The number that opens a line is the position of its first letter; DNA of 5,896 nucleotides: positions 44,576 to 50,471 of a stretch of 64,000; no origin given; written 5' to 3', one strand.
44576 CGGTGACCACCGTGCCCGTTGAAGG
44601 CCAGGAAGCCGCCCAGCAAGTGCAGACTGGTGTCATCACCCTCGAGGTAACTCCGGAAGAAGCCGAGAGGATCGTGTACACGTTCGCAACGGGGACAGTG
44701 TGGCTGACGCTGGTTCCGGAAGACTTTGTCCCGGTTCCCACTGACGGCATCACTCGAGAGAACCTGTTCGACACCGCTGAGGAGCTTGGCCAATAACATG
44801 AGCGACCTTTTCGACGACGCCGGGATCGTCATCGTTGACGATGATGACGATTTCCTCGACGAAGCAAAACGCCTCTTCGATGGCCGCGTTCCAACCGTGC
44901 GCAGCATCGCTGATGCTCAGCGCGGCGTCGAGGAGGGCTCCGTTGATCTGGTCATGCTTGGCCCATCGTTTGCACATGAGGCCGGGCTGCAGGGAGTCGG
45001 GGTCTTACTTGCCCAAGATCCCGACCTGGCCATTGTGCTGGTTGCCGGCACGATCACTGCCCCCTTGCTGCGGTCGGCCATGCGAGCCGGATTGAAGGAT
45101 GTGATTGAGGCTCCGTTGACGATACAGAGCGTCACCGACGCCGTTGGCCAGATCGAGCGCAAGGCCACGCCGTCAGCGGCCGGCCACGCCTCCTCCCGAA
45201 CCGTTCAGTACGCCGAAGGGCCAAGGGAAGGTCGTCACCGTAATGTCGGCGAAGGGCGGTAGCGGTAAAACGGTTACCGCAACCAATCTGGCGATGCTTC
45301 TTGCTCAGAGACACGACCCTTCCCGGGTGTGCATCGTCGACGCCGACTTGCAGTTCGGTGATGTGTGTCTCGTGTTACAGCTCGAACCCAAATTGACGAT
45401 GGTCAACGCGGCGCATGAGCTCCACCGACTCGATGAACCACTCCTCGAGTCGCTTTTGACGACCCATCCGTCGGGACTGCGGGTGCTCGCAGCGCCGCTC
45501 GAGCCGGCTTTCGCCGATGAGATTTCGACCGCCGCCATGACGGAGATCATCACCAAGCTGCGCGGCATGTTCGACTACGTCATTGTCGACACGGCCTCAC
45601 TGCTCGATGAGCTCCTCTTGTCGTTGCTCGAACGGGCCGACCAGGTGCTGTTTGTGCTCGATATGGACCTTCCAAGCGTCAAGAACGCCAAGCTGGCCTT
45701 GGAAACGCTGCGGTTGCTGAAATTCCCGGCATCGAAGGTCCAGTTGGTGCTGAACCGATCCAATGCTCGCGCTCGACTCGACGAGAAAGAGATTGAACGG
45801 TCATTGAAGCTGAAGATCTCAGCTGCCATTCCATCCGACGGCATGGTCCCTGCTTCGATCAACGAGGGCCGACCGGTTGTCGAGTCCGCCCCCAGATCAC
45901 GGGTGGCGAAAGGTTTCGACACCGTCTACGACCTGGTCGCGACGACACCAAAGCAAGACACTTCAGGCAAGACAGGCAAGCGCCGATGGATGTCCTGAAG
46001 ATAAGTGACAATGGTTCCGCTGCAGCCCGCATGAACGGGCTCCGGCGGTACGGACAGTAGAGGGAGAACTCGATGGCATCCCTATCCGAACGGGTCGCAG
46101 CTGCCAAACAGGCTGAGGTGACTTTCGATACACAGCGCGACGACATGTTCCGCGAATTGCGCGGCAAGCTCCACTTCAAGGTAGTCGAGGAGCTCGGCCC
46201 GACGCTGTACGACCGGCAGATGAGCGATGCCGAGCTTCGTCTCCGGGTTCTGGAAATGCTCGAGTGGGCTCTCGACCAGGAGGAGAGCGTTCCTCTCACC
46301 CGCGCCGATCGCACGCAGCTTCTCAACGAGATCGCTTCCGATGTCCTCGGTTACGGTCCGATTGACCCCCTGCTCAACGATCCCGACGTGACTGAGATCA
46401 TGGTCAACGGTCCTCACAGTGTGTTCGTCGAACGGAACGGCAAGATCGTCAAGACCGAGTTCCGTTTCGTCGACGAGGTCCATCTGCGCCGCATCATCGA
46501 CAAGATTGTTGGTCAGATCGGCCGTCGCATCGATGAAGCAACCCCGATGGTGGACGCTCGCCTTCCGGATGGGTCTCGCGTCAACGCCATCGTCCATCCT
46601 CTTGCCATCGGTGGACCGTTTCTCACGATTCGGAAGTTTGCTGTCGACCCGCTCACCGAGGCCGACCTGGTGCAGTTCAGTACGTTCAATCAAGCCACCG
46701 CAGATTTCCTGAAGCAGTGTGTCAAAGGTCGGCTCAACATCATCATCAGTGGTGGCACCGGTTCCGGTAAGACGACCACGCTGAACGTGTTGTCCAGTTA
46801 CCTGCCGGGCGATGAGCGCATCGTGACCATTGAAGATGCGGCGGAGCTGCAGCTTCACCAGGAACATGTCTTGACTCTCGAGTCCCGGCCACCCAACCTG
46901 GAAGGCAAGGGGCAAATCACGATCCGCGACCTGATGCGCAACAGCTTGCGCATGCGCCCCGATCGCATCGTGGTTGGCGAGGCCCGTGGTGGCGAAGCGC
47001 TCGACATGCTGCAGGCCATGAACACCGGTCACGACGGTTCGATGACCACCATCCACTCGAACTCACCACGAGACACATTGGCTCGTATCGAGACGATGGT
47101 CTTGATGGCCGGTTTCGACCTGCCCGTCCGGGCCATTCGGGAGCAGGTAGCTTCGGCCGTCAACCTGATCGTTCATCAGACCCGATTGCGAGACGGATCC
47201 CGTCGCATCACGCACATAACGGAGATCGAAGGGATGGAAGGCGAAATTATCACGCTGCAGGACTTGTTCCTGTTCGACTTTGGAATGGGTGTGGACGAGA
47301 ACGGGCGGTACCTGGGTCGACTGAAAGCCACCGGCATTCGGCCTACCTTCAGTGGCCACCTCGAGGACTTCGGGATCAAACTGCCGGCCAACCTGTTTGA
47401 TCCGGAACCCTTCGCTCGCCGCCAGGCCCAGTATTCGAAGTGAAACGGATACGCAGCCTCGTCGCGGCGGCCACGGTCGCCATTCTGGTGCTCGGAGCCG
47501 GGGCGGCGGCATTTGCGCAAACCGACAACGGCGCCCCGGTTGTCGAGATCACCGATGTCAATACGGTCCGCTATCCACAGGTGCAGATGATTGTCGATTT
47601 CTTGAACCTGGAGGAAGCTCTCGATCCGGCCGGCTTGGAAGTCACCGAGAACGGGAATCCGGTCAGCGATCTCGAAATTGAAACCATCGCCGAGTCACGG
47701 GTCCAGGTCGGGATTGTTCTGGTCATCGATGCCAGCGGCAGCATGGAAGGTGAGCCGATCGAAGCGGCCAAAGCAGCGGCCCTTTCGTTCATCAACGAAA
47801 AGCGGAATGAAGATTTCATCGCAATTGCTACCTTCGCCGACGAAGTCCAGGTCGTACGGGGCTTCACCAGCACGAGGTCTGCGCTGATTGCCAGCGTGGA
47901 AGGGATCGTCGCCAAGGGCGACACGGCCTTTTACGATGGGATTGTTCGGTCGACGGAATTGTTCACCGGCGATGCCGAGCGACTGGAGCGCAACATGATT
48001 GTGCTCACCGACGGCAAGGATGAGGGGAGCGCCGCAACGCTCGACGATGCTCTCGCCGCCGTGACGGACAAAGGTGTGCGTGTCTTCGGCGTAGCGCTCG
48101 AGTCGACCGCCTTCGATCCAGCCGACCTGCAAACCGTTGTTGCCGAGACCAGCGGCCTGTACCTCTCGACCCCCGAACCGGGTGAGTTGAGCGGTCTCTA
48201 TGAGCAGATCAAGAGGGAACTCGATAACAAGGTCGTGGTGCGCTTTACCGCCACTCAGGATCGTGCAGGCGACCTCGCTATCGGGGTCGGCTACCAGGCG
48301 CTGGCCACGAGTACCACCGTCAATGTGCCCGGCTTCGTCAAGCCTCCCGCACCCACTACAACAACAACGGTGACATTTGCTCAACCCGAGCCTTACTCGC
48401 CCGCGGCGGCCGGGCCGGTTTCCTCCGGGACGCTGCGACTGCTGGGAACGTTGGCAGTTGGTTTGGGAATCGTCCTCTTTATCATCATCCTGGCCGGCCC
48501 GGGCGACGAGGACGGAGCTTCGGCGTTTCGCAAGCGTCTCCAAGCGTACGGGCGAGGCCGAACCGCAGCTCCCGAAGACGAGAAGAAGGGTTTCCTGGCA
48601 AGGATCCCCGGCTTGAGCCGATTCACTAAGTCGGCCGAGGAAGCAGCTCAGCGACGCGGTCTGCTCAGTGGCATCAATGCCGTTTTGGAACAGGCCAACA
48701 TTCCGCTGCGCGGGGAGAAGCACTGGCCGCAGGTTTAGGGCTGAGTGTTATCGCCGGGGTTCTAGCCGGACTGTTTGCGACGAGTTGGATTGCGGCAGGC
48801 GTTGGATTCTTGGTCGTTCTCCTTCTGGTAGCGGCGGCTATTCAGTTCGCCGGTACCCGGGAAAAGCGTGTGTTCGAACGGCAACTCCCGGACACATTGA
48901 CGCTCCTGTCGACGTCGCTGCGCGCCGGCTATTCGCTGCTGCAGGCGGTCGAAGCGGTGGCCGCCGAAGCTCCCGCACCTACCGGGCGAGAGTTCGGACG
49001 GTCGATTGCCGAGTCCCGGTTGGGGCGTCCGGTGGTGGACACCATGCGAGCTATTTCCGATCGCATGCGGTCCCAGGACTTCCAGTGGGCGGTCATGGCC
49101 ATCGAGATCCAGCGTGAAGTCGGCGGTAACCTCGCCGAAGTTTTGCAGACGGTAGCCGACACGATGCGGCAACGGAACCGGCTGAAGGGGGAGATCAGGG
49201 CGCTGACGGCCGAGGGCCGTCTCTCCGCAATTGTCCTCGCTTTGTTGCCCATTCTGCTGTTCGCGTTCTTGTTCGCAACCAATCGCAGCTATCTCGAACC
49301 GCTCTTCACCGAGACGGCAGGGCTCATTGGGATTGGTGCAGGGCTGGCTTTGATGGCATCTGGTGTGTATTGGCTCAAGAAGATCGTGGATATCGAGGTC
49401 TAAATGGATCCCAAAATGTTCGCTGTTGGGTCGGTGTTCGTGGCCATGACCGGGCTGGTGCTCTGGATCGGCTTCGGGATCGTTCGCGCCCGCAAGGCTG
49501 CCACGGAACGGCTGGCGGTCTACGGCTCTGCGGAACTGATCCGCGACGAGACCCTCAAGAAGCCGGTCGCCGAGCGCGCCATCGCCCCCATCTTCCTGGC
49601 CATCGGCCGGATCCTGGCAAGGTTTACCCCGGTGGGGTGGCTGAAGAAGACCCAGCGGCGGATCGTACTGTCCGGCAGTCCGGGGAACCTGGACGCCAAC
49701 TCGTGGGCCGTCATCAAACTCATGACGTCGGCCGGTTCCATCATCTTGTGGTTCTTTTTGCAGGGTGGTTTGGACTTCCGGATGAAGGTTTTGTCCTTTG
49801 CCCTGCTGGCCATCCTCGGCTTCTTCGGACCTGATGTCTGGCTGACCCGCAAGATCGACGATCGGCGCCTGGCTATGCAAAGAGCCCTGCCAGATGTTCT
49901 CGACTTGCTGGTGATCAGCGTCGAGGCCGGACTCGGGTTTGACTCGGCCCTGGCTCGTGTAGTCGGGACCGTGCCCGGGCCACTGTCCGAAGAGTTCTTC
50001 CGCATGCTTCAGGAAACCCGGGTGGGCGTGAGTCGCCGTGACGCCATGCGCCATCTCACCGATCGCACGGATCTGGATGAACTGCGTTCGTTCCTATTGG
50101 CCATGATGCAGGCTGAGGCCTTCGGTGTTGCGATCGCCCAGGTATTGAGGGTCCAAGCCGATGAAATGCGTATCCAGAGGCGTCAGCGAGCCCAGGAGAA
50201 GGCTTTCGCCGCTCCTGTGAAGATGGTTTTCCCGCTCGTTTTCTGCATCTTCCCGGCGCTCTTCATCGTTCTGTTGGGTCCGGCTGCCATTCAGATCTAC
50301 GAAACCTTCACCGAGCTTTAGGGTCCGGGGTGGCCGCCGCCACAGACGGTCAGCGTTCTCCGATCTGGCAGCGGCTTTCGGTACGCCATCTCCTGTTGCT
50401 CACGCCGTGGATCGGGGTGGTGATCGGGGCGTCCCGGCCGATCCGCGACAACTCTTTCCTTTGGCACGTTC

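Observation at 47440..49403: Extracellular vWA/MIDAS domain apparently fused to the TadB pilus platform protein (joined across a one-base frame break)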

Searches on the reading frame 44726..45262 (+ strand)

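Call 6: search_protein_families(library=pfam, proteins=[window:44726-45262:+], max_evalue=0.01)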
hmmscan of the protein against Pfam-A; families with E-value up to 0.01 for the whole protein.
window:44726-45262:+ (178 aa): 1 family
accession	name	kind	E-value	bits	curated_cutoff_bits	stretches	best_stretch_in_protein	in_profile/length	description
PF00072.30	Response_reg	-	1.1e-07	32.4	30.2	1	34-140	1-110/111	Response regulator receiver domain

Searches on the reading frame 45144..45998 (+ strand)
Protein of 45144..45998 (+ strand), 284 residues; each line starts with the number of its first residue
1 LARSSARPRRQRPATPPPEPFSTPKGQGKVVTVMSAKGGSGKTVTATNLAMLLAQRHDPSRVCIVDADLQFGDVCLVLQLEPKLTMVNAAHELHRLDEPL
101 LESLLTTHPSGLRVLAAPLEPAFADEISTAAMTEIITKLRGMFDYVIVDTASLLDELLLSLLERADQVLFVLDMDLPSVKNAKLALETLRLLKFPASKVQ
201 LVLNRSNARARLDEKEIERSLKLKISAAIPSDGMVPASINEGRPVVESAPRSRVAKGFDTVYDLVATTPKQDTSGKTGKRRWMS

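Call 6: search_protein_families(library=pfam, proteins=[window:45144-45998:+], max_evalue=0.01)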
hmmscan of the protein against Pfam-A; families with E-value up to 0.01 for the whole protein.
window:45144-45998:+ (284 aa): 8 families
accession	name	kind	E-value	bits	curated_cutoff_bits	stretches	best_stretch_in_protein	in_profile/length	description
PF13614.12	AAA_31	-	3.7e-15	56.8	27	1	29-192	2-167/177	AAA domain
PF01656.29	CbiA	-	4e-12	46.6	25.4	1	31-245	1-125/125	CobQ/CobB/MinD/ParA nucleotide binding domain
PF10609.15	ParA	-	4.6e-11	43.1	27.1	1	29-84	4-57/246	NUBPL iron-transfer P-loop NTPase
PF09140.17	MipZ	-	0.00045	20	20.7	1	30-172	2-129/262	ATPase MipZ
PF00142.24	Fer4_NifH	-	0.00074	19.5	25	0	35-105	6-74/271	4Fe-4S iron sulfur cluster binding proteins, NifH/frxC family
PF25199.1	nSTAND_NTPase5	-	0.0031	17.8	34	0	25-69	37-80/145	Novel STAND NTPase 5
PF13500.12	AAA_26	-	0.0038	17.6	27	0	114-232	68-191/198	AAA domain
PF05729.18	NACHT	-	0.0071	16.6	26.7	0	37-61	8-32/167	NACHT domain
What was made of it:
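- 44798..45998 (+): tadZ/cpaE (REC plus ParA/MinD ATPase), with its own one-base frame break near 45165. Pfam on the two ORFs (call 6).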

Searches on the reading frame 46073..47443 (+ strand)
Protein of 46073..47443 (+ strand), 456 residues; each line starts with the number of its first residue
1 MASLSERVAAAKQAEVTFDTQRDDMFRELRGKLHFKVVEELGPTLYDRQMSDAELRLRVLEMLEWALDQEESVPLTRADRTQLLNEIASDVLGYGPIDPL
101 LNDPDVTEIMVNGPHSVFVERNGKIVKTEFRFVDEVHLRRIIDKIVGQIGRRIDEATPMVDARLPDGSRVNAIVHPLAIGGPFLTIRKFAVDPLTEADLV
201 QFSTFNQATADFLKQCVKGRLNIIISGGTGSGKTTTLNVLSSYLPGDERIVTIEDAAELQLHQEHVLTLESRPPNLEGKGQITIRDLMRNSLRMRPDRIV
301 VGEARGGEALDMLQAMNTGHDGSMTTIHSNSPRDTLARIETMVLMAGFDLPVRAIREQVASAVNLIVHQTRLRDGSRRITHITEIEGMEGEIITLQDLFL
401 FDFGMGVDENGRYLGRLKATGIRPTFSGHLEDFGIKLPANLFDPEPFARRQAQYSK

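Call 6: search_protein_families(library=pfam, proteins=[window:46073-47443:+], max_evalue=0.01)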
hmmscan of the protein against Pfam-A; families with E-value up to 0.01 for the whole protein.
window:46073-47443:+ (456 aa): 5 families
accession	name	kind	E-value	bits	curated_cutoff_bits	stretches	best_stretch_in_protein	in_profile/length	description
PF00437.27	T2SSE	-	1e-63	215.7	24.9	1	94-371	5-277/370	Type II/IV secretion system protein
PF13521.12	AAA_28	-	0.0017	19.1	27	0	223-263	2-38/164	AAA domain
PF13191.12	AAA_16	-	0.002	19.1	32.6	1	210-259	13-63/167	AAA ATPase domain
PF20720.3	nSTAND3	-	0.0034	17.5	27.2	1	217-261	14-59/155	Novel STAND NTPase 3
PF00005.33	ABC_tran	-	0.0093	17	25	0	223-257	14-48/137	ABC transporter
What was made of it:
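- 46073..47443 (+): cpaF/tadA ATPase. Pfam T2SSE, 1e-63 (call 6).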

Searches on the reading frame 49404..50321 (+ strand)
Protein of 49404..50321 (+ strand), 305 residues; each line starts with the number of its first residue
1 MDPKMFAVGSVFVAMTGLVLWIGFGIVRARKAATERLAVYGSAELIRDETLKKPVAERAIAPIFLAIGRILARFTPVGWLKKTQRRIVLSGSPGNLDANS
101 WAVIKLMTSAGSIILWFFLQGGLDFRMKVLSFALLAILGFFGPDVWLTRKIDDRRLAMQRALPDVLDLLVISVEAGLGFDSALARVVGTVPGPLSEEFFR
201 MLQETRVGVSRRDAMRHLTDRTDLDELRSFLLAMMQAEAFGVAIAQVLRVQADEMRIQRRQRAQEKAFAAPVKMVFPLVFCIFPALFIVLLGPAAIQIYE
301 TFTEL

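Call 6: search_protein_families(library=pfam, proteins=[window:49404-50321:+], max_evalue=0.01)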
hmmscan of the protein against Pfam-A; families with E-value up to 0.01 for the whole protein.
window:49404-50321:+ (305 aa): 1 family
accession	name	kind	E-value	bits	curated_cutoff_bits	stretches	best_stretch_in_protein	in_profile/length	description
PF00482.28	T2SSF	-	9.4e-21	74.5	25.2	1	166-291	2-124/125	Type II secretion system (T2SS), protein F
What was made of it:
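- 49404..50321 (+): tadC (second platform paralogue). Pfam T2SSF (call 6).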

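Call 32: list_cluster_members(proteins=[P0023, window:49404-50321:+, window:46073-47443:+])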
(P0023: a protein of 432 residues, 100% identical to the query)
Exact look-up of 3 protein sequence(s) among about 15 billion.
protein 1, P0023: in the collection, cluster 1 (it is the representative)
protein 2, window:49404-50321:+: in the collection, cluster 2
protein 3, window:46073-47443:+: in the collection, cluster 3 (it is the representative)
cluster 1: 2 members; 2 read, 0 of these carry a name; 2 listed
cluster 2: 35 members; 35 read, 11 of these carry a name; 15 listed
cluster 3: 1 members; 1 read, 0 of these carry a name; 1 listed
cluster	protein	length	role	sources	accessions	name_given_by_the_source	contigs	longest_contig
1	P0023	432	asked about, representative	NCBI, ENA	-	-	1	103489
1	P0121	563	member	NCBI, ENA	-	-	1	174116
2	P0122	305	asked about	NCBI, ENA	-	-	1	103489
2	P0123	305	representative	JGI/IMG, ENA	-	-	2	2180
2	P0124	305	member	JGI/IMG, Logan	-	tight adherence protein C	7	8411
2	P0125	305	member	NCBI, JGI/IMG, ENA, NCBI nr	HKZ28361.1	MAG TPA: type II secretion system F family protein [Acidimicrobiia bacterium] | type II secretion system F family protein [Acidimicrobiia bacterium]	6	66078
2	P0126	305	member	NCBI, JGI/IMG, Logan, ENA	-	tight adherence protein C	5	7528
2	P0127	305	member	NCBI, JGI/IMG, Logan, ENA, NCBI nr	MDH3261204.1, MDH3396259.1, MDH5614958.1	MAG: type II secretion system F family protein [Acidimicrobiia bacterium] | type II secretion system F family protein [Acidimicrobiia bacterium]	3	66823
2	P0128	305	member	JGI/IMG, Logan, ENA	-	tight adherence protein C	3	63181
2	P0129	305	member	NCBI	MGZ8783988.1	MAG: type II secretion system F family protein [Acidimicrobiia bacterium]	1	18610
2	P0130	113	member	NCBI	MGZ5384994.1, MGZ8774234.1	MAG: hypothetical protein ACXWH0_13545, partial [Acidimicrobiia bacterium]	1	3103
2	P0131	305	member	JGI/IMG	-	tight adherence protein C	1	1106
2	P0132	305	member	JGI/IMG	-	tight adherence protein C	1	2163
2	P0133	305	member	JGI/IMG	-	tight adherence protein C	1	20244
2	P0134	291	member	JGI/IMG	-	tight adherence protein C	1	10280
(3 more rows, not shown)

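Call 39: search_protein_families(library=ncbifam, proteins=[window:49404-50321:+], max_evalue=0.01)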
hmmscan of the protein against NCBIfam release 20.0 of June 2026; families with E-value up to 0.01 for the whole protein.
window:49404-50321:+ (305 aa): 0 families
